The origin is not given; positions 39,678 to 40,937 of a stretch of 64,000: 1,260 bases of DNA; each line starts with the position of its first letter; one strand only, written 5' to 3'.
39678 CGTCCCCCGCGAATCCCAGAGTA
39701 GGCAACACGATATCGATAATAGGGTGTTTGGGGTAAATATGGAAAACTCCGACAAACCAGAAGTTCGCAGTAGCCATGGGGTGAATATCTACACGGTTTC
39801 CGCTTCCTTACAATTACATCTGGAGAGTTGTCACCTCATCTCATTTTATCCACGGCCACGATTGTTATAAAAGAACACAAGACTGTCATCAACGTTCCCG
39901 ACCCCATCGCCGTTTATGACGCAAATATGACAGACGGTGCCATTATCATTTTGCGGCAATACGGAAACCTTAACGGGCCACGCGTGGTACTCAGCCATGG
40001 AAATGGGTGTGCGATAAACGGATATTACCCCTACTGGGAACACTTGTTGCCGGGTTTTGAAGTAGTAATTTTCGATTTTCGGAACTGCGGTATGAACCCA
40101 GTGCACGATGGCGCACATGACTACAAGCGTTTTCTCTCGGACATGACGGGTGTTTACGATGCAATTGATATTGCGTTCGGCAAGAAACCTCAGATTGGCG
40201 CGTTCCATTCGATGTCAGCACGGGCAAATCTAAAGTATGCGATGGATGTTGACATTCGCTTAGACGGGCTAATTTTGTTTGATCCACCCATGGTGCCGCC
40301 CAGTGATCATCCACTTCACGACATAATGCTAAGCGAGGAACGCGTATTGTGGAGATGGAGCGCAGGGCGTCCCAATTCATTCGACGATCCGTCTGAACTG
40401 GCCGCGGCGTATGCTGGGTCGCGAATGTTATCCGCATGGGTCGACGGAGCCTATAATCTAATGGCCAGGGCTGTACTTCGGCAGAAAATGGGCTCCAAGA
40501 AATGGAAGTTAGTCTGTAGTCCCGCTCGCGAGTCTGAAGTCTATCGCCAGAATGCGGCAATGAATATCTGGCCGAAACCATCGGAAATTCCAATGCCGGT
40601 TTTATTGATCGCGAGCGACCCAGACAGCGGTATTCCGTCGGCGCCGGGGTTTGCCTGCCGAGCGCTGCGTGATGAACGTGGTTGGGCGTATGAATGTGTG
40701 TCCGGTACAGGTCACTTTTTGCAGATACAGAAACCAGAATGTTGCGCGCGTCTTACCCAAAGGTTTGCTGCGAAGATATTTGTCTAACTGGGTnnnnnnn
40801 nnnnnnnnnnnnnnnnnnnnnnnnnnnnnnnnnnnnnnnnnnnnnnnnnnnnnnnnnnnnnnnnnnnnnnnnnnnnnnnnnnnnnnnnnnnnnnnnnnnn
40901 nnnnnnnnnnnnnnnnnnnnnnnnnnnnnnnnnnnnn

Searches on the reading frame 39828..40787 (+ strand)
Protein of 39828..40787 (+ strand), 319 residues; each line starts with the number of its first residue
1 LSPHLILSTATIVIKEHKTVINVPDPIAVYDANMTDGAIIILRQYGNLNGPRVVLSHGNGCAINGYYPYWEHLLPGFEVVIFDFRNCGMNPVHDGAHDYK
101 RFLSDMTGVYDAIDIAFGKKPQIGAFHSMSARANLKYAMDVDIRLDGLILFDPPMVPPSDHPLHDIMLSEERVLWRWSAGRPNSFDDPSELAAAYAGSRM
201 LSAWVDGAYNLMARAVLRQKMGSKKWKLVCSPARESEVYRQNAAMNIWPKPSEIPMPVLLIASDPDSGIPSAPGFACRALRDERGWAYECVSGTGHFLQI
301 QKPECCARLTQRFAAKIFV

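Call 3: search_protein_families(library=pfam, proteins=[window:39828-40787:+], max_evalue=0.01)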
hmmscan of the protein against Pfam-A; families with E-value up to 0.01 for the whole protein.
window:39828-40787:+ (319 aa): 3 families
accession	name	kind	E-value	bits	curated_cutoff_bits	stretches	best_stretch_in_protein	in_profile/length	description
PF12697.13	Abhydrolase_6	-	4.7e-10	40.9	26.3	1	53-303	1-211/217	Alpha/beta hydrolase family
PF12146.15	Hydrolase_4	-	9.3e-07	28.8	27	1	53-169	7-125/239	Serine aminopeptidase, S33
PF00561.26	Abhydrolase_1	-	0.0017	18.5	25.8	1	51-161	1-103/245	alpha/beta hydrolase fold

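Call 4: search_protein_families(library=ncbifam, proteins=[window:39828-40787:+], max_evalue=0.01)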
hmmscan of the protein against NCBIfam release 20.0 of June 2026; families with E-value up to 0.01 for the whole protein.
window:39828-40787:+ (319 aa): 6 families
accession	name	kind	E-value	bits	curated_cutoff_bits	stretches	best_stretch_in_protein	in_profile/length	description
NF004514.1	PRK05855.1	equivalog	4.7e-08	32.1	455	1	34-113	6-87/578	SDR family oxidoreductase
TIGR02427.1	protocat_pcaD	equivalog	0.00014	21.3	255.85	0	48-116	10-79/251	3-oxoadipate enol-lactonase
NF007954.0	PRK10673.1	equivalog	0.00022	20.6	399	0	53-152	19-113/255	esterase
NF051488.1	bifunc_PcaDC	exception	0.0013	18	390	0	48-116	10-78/375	bifunctional 3-oxoadipate enol-lactonase/4-carboxymuconolactone decarboxylase PcaDC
TIGR03056.1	bchO_mg_che_rel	equivalog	0.004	16.2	172.55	0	42-143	20-118/278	alpha/beta fold hydrolase BchO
TIGR03611.1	RutD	equivalog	0.0055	16.1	238.5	0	48-149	11-109/258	pyrimidine utilization protein D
